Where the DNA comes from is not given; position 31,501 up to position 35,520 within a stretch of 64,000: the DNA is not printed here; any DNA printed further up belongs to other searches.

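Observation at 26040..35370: Cassette 1 of two loci sharing the same make-up: beta-helix/SASA-esterase giant protein + LRR lipoprotein (here with CE4-like deacetylase) + MFS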

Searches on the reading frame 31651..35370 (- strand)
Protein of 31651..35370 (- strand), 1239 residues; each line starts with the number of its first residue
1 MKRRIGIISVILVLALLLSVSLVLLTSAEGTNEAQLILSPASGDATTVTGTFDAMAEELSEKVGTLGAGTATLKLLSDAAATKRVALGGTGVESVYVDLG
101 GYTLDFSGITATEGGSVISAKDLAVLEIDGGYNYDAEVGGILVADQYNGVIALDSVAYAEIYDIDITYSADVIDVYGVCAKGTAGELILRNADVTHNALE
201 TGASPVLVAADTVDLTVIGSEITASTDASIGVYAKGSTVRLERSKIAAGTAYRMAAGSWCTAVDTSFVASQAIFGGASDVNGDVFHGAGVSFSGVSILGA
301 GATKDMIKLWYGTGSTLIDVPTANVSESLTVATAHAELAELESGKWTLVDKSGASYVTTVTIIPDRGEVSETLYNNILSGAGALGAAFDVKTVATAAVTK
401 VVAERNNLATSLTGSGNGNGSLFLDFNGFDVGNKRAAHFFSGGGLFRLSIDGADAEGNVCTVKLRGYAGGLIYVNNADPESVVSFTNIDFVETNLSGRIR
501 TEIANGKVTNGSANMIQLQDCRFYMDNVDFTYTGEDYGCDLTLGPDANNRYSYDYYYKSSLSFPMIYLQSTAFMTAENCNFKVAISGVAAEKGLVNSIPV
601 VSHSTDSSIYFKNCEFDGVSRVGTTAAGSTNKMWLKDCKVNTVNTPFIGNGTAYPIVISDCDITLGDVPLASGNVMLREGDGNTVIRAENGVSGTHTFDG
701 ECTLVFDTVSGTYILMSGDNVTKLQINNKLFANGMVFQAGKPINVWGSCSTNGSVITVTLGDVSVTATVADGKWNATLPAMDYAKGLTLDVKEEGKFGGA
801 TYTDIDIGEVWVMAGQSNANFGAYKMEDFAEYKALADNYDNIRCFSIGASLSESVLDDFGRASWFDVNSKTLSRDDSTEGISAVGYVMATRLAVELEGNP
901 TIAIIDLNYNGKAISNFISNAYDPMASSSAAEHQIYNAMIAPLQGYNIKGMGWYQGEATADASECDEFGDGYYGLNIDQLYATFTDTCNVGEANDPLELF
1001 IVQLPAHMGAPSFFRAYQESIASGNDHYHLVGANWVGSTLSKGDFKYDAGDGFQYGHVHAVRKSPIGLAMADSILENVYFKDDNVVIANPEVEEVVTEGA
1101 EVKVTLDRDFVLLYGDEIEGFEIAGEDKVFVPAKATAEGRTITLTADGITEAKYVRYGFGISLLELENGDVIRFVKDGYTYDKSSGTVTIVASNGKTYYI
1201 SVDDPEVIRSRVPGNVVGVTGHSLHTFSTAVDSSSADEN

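Call 9: search_protein_families(library=pfam, proteins=[window:31651-35370:-], max_evalue=0.01)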
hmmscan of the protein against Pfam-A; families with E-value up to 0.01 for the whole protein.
window:31651-35370:- (1239 aa): 1 family
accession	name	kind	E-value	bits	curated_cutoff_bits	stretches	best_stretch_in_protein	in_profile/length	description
PF03629.24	SASA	-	1.5e-06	28.5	24.8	1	809-988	3-156/226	Carbohydrate esterase, sialic acid-specific acetylesterase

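Call 11: search_protein_families(library=ncbifam, proteins=[window:31651-35370:-], max_evalue=1)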
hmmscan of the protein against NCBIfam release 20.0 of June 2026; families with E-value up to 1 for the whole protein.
window:31651-35370:- (1239 aa): 1 family
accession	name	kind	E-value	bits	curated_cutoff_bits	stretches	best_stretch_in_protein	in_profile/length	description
NF033510.3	Ca_tandemer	repeat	0.00017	21.9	50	1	727-785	16-79/96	Ca2+-stabilized repeat-containing adhesin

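Call 19: find_homologous_proteins(query=window:31651-35370:-, max_evalue=0.00001)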
Query window:31651-35370:- (1239 aa): 12 proteins with E <= 0.00001 among 8000 candidates.
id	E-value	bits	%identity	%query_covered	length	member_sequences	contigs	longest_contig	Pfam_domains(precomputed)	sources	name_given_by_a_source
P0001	0.0e+0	2738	100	100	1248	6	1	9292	PF03629.25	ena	-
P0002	0.0e+0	1354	54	100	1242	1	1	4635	PF03629.25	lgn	-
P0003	0.0e+0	1300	54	100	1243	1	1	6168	PF03629.25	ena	-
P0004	0.0e+0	1282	52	100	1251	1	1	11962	PF03629.25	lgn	-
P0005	0.0e+0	1248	51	100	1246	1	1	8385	-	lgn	-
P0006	0.0e+0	1187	51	100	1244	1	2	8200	PF03629.25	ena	-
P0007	0.0e+0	1182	50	100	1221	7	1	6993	PF03629.25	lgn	-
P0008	0.0e+0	1157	51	100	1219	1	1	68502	PF03629.25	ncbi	-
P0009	0.0e+0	1149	50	100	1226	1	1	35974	-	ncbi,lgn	-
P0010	0.0e+0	1121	49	100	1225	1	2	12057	-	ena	-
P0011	0.0e+0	1117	49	100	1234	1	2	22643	-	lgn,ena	-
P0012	5.3e-16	76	33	19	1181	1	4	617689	PF03629.25,PF14099.14,PF13385.14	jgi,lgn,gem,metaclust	metaclust:\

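Call 20: find_encoding_contigs(protein=P0008, flank=10000, max_places=3)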
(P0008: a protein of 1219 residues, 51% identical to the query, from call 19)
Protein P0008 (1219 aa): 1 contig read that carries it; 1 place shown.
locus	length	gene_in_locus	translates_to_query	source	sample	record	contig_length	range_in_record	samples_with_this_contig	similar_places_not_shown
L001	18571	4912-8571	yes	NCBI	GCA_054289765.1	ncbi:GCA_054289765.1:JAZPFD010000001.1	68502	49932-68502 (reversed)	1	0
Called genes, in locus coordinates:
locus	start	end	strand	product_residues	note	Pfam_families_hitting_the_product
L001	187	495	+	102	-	PF21983:NikA-like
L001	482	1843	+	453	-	PF03432:Relaxase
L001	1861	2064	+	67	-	-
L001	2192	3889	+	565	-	PF00239:Resolvase, PF07508:Recombinase, PF13408:Zn_ribbon_recom, PF14287:DUF4368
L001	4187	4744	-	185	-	PF25753:SF0329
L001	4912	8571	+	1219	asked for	PF03629:SASA (faint)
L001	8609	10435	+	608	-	PF18887:MBG_3 (faint), PF13306:LRR_5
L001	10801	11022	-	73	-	PF12650:DUF3784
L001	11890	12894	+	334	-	PF01210:NAD_Gly3P_dh_N, PF03807:F420_oxidored (weak), PF07479:NAD_Gly3P_dh_C, PF20618:GPD_NAD_C_bact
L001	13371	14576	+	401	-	PF00155:Aminotran_1_2 (weak), PF01041:DegT_DnrJ_EryC1, PF01053:Cys_Met_Meta_PP (weak)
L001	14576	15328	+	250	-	PF02397:Bac_transf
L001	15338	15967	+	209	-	PF00583:Acetyltransf_1, PF13673:Acetyltransf_10 (faint), PF13508:Acetyltransf_7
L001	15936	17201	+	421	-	PF13439:Glyco_transf_4, PF13579:Glyco_trans_4_4, PF00534:Glycos_transf_1, PF13692:Glyco_trans_1_4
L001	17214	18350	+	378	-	PF00534:Glycos_transf_1, PF13692:Glyco_trans_1_4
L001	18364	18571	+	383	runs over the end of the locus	PF13439:Glyco_transf_4 (weak), PF00534:Glycos_transf_1, PF13692:Glyco_trans_1_4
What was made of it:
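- In L001 the EST-LRR pair sits beside a DegT/Bac_transf/acetyltransferase/GT4 polysaccharide-synthesis cluster (call 20).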

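Call 21: find_encoding_contigs(protein=P0009, flank=10000, max_places=3)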
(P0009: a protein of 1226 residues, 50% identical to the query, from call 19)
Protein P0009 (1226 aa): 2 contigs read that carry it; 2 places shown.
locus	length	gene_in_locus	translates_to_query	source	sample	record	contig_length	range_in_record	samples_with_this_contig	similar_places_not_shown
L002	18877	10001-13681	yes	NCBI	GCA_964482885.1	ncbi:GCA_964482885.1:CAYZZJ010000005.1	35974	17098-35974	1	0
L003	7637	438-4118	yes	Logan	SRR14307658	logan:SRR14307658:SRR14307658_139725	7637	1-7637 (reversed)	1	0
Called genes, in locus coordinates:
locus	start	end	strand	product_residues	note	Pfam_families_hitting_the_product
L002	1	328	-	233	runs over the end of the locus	PF06971:Put_DNA-bind_N, PF02629:CoA_binding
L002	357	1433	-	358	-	PF00814:TsaD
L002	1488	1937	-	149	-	PF13673:Acetyltransf_10, PF00583:Acetyltransf_1, PF13420:Acetyltransf_4 (weak), PF13508:Acetyltransf_7, PF08445:FR47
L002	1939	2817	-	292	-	PF00483:NTP_transferase, PF12804:NTP_transf_3 (faint)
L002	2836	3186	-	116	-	PF02033:RBFA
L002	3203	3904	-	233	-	PF01177:Asp_Glu_race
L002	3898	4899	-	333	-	PF01820:Dala_Dala_lig_N, PF02786:CPSase_L_D2, PF02222:ATP-grasp (weak), PF07478:Dala_Dala_lig_C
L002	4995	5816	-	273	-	PF17827:PrmC_N, PF02475:TRM5-TYW2_MTfase (faint), PF03602:Cons_hypoth95 (faint), PF05175:MTS, PF06325:PrmA, PF12847:Methyltransf_18 (weak), PF13649:Methyltransf_25 (weak)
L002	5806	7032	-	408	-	PF07136:DUF1385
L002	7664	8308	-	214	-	-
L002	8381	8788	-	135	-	-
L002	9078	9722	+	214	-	-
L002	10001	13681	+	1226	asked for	-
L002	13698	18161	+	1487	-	PF13306:LRR_5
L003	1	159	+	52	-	?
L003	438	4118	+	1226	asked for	-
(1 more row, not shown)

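Call 22: search_solved_structures(query=window:31651-35370:-, max_evalue=1, show_alignments=2)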
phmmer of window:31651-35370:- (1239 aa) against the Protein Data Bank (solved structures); distinct sequences matched with E-value up to 1: 10.
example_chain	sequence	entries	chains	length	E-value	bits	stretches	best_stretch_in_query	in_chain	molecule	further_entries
9ega_A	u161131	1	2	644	2.5e-20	75.1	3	730-913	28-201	Sialate O-acetylesterase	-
7kmm_A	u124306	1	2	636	2.2e-18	68.7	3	730-919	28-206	Sialic acid-specific 9-O-acetylesterase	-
9h4u_A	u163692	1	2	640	4.2e-17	64.4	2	723-918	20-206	Carbohydrate esterase FI8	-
8f9o_A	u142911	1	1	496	1.6e-08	36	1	743-1012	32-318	Sialic acid acetylesterase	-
8f9p_A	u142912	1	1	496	4.2e-08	34.6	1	743-1012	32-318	Sialic acid acetylesterase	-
8f9q_A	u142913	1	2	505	1.8e-06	29.2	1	745-962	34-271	Sialic acid acetylesterase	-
8f9r_A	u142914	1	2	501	0.00085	20.4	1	804-964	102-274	Sialic acid acetylesterase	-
2kzr_A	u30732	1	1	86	0.67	10.8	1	656-682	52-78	Ubiquitin thioesterase OTU1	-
7tb8_E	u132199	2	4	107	0.89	10.3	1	504-572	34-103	The light chain of SARS-COV-2 antibody A19-61.1 | Light chain of SARS-CoV-2 antibody A19-61.1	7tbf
8vd8_B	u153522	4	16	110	0.98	10.2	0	819-844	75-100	Connector | Head-tail connector protein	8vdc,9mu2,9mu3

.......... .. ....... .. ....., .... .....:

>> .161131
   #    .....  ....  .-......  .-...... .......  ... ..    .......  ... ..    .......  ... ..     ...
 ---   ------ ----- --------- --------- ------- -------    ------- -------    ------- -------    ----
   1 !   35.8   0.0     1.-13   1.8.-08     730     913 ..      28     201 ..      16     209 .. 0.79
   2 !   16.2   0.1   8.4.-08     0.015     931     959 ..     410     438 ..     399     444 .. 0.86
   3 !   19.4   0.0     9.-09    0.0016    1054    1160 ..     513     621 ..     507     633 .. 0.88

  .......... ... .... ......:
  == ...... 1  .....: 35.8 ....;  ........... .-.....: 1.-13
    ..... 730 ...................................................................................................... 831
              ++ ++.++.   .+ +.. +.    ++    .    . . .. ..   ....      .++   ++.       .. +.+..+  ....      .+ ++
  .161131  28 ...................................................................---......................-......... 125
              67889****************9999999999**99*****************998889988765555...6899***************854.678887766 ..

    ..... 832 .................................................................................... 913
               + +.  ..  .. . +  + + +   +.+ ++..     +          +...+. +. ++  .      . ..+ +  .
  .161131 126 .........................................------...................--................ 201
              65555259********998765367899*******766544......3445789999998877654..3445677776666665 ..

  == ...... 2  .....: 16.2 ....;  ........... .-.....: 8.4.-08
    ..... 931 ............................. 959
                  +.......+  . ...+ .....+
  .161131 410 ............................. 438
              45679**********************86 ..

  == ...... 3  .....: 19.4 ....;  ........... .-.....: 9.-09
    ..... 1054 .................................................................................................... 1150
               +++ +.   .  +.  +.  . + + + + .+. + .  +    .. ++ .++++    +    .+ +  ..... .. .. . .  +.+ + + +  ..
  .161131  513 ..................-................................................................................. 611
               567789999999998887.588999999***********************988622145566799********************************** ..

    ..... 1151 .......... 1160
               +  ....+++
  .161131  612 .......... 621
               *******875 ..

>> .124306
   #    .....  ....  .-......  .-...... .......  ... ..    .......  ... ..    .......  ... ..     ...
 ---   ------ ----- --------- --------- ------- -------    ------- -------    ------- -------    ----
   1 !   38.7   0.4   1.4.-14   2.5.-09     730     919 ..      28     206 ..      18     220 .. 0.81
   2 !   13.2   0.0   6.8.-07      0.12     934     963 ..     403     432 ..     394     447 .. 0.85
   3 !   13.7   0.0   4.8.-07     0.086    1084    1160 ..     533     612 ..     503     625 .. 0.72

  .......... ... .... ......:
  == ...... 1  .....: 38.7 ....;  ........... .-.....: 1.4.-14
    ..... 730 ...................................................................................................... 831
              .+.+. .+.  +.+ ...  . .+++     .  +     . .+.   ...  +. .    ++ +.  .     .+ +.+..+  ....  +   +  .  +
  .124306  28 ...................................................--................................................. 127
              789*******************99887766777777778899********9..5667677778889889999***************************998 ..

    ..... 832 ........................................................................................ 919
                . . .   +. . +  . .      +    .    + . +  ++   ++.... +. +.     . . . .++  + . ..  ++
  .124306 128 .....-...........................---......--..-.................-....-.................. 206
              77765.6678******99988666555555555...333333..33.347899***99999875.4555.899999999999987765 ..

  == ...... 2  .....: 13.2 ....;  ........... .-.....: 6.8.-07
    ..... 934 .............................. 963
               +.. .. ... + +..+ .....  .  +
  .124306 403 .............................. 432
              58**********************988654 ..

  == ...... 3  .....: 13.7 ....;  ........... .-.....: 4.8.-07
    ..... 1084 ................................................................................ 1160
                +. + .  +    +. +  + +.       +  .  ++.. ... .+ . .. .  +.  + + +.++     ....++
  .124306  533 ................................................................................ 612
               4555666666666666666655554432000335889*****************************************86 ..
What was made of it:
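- On Pfam SASA (PF03629) / CAZy CE20: EST1 reads G-H-V-H and EST2 reads G-Y-I-H. The ~200-aa insert is absent: query residues 913 to 931 align to chain residues 201 to 410 (call 22).
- The family name is SASA, and the PDB relatives are titled sialate O-acetylesterase (calls 9, 22).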
